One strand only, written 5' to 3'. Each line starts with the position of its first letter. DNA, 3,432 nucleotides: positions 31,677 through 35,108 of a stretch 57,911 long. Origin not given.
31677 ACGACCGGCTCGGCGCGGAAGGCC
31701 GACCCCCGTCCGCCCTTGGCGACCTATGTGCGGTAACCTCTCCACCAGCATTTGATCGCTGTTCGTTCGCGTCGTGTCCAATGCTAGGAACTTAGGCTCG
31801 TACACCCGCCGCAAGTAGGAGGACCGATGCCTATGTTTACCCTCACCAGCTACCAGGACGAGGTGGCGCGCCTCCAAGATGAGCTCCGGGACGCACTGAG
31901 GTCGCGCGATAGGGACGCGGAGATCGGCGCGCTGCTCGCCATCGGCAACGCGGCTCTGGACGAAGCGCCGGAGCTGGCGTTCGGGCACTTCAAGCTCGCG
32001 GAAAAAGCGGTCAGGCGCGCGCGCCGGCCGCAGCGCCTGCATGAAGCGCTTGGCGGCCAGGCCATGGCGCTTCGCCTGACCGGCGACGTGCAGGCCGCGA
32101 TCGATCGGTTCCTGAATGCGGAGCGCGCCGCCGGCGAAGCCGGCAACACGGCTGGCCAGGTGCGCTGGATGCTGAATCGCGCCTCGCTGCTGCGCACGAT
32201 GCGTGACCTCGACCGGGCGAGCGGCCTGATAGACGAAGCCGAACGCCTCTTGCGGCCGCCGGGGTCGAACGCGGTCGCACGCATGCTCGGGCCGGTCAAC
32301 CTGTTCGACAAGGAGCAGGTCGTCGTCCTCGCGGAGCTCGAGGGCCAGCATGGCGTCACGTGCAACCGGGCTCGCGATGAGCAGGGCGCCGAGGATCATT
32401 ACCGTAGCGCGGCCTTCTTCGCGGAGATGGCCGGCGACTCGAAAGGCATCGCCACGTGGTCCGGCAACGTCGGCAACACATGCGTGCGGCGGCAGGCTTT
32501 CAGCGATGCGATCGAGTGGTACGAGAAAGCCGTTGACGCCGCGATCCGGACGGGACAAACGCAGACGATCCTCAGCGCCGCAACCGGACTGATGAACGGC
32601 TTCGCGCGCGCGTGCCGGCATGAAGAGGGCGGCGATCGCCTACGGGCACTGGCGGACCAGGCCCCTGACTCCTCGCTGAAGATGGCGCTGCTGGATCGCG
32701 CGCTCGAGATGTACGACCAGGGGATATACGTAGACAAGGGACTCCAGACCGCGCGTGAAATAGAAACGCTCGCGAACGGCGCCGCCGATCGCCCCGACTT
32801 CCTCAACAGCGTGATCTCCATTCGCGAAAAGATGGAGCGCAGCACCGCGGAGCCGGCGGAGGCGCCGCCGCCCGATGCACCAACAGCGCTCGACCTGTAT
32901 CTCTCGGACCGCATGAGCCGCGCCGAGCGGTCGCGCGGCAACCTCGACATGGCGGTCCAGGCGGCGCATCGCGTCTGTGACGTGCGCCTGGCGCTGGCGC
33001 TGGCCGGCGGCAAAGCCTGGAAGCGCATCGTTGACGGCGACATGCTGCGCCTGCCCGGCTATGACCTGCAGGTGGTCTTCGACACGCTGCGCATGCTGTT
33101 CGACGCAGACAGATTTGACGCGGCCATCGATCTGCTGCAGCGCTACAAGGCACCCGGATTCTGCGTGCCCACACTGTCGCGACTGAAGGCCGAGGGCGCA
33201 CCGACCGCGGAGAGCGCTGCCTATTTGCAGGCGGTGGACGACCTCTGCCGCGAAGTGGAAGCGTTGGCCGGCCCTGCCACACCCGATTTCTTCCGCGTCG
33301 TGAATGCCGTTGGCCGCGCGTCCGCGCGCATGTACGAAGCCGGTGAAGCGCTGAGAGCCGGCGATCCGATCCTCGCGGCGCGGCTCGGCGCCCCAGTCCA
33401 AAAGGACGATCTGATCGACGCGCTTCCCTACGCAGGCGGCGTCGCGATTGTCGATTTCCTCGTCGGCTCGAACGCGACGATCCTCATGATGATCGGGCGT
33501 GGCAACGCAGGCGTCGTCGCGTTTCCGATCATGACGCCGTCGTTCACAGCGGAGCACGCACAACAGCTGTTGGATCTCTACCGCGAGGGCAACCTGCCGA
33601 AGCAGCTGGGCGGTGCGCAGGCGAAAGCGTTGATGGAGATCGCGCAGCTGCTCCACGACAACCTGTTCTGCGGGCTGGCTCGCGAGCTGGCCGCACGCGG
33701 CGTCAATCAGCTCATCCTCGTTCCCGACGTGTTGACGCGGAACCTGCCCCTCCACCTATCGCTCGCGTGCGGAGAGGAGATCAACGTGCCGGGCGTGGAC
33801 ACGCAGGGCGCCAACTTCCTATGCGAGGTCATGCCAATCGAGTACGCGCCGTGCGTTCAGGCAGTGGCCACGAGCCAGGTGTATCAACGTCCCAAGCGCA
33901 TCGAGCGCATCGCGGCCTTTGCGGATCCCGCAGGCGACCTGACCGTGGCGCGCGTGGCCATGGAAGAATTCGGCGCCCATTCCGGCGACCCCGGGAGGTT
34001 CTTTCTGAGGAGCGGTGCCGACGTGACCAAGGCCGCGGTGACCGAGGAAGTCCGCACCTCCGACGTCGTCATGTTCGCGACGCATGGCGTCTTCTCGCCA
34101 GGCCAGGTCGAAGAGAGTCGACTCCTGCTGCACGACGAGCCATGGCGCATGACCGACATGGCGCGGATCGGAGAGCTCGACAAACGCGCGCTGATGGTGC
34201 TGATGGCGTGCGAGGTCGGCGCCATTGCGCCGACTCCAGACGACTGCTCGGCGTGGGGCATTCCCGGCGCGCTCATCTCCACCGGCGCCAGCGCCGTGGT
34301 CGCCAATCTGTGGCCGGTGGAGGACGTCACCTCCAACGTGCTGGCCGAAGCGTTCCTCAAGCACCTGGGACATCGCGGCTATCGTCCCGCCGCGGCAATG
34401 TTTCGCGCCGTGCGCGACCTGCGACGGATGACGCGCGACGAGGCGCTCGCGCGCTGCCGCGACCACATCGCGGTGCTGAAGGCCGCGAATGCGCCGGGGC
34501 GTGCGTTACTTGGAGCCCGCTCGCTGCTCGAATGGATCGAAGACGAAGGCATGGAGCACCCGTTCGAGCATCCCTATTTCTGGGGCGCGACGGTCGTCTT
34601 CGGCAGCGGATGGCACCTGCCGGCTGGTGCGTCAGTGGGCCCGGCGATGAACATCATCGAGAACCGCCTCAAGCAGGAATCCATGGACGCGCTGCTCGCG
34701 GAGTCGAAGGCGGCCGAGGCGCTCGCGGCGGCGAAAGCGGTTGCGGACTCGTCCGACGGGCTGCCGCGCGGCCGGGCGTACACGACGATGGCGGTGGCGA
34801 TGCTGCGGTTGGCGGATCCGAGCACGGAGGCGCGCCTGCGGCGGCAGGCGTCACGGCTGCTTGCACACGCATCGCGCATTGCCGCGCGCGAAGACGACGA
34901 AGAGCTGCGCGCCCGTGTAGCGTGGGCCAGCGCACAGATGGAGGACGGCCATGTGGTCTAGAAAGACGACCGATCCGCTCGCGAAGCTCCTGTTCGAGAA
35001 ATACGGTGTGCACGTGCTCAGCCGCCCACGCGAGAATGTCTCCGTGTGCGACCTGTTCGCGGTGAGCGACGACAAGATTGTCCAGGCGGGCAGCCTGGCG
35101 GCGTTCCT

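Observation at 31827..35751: TPR-CHAT protease translationally coupled to a gasdermin-like 266-aa protein: candidate pore-forming cell-death/defence module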

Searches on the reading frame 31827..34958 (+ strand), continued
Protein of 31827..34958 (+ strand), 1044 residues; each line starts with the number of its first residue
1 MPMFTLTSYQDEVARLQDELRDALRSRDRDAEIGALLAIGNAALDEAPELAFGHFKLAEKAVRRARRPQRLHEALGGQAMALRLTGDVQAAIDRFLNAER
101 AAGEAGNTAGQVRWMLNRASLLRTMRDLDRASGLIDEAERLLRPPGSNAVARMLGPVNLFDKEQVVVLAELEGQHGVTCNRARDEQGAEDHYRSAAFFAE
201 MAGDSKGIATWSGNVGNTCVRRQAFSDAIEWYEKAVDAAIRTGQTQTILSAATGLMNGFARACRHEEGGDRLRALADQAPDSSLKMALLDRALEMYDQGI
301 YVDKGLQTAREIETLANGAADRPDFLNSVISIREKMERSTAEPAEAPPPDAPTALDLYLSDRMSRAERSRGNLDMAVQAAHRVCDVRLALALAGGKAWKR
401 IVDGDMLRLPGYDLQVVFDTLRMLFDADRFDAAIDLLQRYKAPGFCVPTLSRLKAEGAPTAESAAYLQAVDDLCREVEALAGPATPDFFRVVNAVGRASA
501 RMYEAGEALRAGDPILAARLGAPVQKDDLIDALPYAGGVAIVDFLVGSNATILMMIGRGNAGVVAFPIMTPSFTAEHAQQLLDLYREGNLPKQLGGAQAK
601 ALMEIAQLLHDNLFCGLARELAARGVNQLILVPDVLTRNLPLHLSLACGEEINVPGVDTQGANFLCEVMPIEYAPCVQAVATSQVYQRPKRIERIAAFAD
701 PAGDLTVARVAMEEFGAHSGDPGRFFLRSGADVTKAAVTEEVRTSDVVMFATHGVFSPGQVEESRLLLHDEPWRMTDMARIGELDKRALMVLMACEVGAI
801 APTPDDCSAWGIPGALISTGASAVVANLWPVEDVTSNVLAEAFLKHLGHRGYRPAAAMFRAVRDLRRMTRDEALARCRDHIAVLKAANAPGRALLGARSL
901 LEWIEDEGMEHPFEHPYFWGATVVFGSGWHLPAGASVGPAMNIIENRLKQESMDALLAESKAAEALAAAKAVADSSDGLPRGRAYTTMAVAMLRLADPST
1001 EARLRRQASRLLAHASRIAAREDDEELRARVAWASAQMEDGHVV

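Call 69: search_solved_structures(query=A2, max_evalue=1, show_alignments=0)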
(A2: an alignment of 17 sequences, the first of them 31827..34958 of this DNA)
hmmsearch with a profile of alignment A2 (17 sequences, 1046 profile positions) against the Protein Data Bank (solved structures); distinct sequences matched with E-value up to 1: 67 (the best 60 are shown).
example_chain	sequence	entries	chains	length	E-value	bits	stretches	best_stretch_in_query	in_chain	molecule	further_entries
9qhb_A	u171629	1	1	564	7.6e-19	70.5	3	193-239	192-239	Engineered tetratricopeptide repeat protein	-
8bu0_A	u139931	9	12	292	6.4e-15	57.5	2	181-239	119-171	Consensus tetratricopeptide repeat protein | Crystal structure of an 8-repeat consensus TPR superhelix with Zinc. | Monomer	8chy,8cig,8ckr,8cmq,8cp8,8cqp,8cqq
9qhc_A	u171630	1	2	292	4.9e-12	47.9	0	208-239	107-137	Engineered tetratricopeptide repeat protein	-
8ch0_A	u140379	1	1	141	1.6e-08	36.3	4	208-239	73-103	Consensus tetratricopeptide repeat protein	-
2fo7_A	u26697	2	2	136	1.8e-08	36.2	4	208-239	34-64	SYNTHETIC CONSENSUS TPR PROTEIN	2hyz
4yvq_C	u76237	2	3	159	3.4e-07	31.9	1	176-270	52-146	Protein FLUORESCENT IN BLUE LIGHT, chloroplastic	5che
4yvo_A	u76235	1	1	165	3.7e-07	31.8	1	176-270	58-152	Protein FLUORESCENT IN BLUE LIGHT, chloroplastic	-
7obi_A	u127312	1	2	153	4.2e-07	31.6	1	193-238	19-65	CTPR-rv4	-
1na0_A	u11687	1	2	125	2e-06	29.3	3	209-247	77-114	designed protein CTPR3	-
2wqh_A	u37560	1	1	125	7.1e-06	27.5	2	212-244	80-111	CTPR3Y3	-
7t7t_A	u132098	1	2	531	1.3e-05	26.6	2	213-265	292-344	Protein TONSOKU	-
9gzg_A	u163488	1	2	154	1.7e-05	26.2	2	191-252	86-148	Engineered CTPR protein with glutamic acids for conductivity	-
6vfh_A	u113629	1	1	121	4.2e-05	25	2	209-239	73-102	T33_dn10A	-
2avp_A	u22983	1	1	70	6.3e-05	24.4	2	207-238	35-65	synthetic consensus TPR protein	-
5hrz_A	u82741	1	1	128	7.1e-05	24.2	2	210-253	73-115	TPR domain protein 1na0C3_3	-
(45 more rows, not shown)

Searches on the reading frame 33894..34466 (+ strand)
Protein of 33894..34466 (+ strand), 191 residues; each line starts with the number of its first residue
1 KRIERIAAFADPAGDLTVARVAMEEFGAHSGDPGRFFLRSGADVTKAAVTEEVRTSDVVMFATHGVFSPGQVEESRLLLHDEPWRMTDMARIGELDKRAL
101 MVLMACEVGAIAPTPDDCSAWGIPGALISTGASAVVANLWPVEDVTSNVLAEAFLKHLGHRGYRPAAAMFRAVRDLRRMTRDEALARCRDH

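Call 75: search_solved_structures(query=A3, max_evalue=1, show_alignments=3)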
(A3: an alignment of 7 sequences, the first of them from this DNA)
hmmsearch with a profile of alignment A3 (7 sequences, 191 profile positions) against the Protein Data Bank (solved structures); distinct sequences matched with E-value up to 1: 9.
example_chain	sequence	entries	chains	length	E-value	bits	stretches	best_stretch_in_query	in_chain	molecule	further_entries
8rot_B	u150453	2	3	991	2.6e-07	34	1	42-150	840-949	CHAT domain-containing protein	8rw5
7y9x_B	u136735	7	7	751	0.004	20.3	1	47-143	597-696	CHAT domain-containing protein | Csx29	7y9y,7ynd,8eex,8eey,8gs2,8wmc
8d9f_A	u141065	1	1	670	0.18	14.9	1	56-156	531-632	CHAT domain protein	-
8d9g_A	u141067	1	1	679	0.18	14.9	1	56-156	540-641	CHAT domain protein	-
7x8a_D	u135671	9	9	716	0.2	14.8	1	56-156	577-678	CHAT domain protein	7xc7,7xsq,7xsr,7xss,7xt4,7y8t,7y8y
7y83_D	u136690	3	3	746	0.22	14.7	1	56-156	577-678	CHAT domain protein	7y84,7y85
7nj1_A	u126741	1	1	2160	0.87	12.7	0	88-181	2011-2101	Separin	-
9hma_A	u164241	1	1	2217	0.93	12.6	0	88-181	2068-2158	Separin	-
3v7o_A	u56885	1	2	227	0.98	12.5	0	19-106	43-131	Minor nucleoprotein VP30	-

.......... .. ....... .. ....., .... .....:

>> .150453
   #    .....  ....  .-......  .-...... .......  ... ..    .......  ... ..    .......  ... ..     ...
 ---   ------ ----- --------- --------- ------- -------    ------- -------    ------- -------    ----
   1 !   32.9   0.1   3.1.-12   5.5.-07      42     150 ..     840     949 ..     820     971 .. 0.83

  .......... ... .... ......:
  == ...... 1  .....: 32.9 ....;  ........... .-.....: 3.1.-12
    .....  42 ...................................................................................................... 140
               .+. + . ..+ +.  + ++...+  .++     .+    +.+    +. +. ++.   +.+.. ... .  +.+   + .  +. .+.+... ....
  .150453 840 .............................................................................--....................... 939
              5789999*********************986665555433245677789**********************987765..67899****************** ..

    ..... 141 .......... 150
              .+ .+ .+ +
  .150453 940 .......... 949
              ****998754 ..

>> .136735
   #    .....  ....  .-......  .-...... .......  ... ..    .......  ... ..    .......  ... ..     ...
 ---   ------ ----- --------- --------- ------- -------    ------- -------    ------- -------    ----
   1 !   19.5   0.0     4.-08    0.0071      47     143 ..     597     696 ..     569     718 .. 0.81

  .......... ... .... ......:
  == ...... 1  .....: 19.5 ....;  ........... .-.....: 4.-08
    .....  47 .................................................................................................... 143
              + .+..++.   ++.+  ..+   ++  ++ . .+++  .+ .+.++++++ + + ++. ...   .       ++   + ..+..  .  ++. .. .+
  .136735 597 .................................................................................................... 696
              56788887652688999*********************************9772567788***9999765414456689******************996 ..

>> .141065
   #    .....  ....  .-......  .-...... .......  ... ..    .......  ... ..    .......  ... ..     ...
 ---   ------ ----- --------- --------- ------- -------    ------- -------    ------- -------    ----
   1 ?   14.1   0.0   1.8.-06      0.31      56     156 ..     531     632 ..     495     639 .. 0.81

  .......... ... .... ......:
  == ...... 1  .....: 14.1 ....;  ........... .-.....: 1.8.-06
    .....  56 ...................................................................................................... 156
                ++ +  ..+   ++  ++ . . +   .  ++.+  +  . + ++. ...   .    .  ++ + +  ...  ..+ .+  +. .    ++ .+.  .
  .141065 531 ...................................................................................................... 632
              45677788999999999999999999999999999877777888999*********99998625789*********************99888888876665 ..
